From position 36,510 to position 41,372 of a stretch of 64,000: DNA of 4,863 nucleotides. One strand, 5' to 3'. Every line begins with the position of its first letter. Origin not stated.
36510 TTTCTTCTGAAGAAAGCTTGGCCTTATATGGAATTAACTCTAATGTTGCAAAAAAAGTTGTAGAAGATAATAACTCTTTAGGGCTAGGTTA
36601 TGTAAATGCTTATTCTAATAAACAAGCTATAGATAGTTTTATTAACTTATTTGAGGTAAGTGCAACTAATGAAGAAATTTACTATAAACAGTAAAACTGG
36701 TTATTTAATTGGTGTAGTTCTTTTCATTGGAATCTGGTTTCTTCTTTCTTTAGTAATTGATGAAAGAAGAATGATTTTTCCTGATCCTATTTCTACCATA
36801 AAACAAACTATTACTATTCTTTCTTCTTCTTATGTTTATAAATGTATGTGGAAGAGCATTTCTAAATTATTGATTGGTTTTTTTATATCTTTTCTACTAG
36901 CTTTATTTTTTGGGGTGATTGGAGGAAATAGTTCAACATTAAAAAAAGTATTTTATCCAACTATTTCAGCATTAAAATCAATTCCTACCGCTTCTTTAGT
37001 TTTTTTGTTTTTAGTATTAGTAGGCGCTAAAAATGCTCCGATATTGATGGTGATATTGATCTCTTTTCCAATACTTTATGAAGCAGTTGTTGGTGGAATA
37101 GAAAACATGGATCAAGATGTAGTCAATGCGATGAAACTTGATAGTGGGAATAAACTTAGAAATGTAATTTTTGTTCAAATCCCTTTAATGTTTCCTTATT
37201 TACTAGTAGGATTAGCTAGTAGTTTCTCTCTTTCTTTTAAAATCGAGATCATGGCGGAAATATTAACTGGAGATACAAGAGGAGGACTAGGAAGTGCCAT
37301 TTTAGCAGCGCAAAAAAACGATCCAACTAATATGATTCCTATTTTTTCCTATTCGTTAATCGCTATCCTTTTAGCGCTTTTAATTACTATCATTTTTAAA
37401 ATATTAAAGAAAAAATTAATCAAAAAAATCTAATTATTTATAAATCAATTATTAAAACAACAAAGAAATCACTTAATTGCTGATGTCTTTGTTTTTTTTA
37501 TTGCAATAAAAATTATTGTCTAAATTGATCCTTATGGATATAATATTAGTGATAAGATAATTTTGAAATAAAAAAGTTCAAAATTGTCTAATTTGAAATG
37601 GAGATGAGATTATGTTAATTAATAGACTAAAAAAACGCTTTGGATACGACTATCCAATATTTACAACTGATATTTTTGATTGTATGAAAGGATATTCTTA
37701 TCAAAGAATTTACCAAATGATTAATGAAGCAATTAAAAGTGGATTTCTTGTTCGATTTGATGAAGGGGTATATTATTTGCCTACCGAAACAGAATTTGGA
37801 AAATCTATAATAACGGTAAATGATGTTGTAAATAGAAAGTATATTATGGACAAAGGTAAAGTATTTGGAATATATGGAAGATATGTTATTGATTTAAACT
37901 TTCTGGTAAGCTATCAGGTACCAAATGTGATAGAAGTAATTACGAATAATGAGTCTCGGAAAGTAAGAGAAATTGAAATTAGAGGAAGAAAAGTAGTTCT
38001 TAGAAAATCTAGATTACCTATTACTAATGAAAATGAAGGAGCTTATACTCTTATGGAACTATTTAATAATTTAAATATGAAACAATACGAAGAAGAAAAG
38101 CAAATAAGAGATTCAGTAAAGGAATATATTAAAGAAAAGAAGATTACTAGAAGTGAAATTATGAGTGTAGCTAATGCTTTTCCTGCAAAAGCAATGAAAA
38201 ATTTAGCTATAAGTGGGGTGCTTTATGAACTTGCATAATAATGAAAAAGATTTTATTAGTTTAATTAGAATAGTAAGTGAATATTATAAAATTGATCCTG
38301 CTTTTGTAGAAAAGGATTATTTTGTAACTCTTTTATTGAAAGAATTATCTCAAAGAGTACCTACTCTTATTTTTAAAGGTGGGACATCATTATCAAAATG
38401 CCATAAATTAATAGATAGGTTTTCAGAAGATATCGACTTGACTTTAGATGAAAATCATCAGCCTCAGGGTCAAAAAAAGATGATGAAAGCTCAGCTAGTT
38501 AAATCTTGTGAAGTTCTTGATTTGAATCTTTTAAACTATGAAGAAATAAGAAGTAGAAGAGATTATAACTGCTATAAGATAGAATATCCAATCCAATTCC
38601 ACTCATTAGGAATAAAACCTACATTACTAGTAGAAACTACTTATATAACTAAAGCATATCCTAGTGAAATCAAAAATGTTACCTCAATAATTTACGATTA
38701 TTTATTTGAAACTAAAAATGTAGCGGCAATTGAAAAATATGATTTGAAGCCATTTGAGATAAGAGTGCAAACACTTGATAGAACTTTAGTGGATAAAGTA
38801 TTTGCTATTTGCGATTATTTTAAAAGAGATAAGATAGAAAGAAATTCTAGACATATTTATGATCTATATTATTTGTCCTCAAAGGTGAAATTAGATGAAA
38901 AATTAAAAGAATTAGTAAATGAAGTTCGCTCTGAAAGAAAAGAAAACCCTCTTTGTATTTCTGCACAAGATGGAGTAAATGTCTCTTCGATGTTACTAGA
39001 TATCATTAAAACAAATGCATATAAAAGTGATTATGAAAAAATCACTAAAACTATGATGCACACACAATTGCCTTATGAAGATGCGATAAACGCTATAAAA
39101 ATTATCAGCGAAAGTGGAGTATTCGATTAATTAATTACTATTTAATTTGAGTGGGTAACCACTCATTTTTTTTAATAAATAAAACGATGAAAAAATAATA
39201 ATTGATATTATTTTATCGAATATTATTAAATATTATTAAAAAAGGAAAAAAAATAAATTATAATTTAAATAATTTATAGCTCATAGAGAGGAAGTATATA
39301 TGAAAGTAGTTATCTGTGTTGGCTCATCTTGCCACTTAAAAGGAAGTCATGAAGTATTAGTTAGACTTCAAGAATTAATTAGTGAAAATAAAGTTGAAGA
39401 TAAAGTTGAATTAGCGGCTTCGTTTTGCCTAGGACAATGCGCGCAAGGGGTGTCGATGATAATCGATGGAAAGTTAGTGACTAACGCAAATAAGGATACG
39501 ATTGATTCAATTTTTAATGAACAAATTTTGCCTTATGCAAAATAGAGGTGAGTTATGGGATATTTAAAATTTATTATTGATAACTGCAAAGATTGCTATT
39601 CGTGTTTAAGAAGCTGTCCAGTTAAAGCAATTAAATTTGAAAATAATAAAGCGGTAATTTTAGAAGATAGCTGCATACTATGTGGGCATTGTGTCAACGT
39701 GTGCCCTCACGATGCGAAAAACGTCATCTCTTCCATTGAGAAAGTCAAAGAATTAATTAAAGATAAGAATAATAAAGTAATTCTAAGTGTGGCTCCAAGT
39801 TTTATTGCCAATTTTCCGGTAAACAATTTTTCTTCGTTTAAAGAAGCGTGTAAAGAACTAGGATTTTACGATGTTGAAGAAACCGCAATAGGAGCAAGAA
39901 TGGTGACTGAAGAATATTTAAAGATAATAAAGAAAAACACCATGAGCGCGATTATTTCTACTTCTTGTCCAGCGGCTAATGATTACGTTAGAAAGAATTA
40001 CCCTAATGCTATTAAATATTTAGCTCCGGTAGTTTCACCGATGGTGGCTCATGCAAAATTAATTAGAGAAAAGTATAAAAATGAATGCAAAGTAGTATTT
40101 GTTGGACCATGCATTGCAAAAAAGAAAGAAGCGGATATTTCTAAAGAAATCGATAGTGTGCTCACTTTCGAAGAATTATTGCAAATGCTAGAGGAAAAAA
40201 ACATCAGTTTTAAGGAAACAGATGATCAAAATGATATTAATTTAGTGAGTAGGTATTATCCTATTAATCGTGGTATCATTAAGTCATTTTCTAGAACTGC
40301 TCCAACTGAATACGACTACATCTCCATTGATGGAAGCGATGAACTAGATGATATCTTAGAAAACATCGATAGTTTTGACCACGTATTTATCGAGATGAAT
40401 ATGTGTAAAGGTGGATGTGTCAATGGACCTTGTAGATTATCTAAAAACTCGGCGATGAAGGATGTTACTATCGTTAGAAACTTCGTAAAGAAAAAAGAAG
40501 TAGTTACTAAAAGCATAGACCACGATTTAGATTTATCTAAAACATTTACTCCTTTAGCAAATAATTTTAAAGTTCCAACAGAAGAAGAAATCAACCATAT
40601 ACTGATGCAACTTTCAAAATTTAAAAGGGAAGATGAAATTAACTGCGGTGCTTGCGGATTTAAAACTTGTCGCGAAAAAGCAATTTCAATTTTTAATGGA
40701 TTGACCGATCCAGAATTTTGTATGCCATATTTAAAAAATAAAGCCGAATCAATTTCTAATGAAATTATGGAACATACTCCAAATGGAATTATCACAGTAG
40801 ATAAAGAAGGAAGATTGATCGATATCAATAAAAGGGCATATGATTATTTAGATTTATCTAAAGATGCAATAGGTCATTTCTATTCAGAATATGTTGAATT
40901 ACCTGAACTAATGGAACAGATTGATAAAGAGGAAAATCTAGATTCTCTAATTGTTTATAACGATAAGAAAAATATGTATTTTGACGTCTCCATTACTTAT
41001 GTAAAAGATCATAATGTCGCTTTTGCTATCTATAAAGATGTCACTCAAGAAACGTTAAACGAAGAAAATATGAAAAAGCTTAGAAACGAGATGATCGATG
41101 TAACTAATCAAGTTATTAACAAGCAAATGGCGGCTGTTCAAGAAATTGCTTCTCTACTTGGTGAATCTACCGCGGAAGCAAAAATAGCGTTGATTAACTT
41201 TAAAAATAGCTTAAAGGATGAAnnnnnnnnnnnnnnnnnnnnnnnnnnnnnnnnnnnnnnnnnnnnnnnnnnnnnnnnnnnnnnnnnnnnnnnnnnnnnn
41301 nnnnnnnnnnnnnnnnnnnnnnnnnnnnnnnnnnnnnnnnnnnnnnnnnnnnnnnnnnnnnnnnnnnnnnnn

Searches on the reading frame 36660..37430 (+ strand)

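Call 74: search_protein_families(library=pfam, proteins=[window:36660-37430:+], max_evalue=0.000001)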
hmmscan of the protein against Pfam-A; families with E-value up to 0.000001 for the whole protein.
window:36660-37430:+ (257 aa): 1 family
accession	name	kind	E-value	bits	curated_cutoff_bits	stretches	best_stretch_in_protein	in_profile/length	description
PF00528.27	BPD_transp_1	-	1e-18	68.2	26.4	1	82-253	2-178/184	Binding-protein-dependent transport system inner membrane component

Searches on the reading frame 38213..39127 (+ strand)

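Call 74: search_protein_families(library=pfam, proteins=[window:38213-39127:+], max_evalue=0.000001)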
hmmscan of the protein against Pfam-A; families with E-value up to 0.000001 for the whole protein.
window:38213-39127:+ (305 aa): 1 family
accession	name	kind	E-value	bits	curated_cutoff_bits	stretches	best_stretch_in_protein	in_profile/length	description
PF08843.17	AbiEii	-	1.2e-32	114.1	22.5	1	44-287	5-229/238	Nucleotidyl transferase AbiEii toxin, Type IV TA system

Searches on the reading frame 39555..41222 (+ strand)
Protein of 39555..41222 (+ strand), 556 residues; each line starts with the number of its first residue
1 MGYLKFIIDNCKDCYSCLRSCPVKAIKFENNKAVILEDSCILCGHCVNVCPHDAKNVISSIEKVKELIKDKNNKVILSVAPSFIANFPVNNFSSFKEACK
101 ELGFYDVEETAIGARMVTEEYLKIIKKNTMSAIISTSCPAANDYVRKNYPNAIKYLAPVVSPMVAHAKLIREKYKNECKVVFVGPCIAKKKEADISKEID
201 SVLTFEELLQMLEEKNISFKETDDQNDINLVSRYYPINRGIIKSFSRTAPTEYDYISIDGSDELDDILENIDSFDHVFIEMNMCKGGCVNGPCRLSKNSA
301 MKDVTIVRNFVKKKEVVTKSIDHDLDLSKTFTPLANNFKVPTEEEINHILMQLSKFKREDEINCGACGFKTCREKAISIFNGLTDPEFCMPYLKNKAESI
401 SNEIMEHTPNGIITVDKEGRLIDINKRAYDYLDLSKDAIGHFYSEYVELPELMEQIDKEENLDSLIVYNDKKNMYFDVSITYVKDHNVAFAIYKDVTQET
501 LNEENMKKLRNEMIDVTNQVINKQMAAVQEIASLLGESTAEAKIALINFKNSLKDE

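Call 40: search_protein_families(library=pfam, proteins=[window:39555-41222:+], max_evalue=0.00001)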
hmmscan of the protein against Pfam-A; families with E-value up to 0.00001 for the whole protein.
window:39555-41222:+ (556 aa): 10 families
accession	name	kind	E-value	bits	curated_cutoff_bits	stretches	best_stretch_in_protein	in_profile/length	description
PF02906.19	Fe_hyd_lg_C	-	4e-51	174.5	22.1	1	74-292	2-245/245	Iron only hydrogenase large subunit, C-terminal domain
PF12838.12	Fer4_7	-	1.3e-08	35.6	27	1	10-54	1-52/52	4Fe-4S dicluster domain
PF13237.11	Fer4_10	-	2.3e-08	34.3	25.5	1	9-51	7-53/53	4Fe-4S dicluster domain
PF00037.32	Fer4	-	2.3e-08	33.9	21.1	1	34-54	2-22/24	4Fe-4S binding domain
PF04060.18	FeS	-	5.9e-08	32.8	23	1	362-391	4-33/33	Putative Fe-S cluster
PF14697.11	Fer4_21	-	5.4e-07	30.1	35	1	9-53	6-55/59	4Fe-4S dicluster domain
PF12837.12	Fer4_6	-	1.1e-06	28.7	25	0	33-54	2-23/24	4Fe-4S binding domain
PF13187.11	Fer4_9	-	2.1e-06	28.1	27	1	10-54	1-51/52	4Fe-4S dicluster domain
PF25160.1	LdpA_Fe-S-bd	-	3.3e-06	27.2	27.6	1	13-54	4-42/49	LdpA Fe-S cluster-binding domain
PF13484.11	Fer4_16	-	4.9e-06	27.7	30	0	10-29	1-20/66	4Fe-4S double cluster binding domain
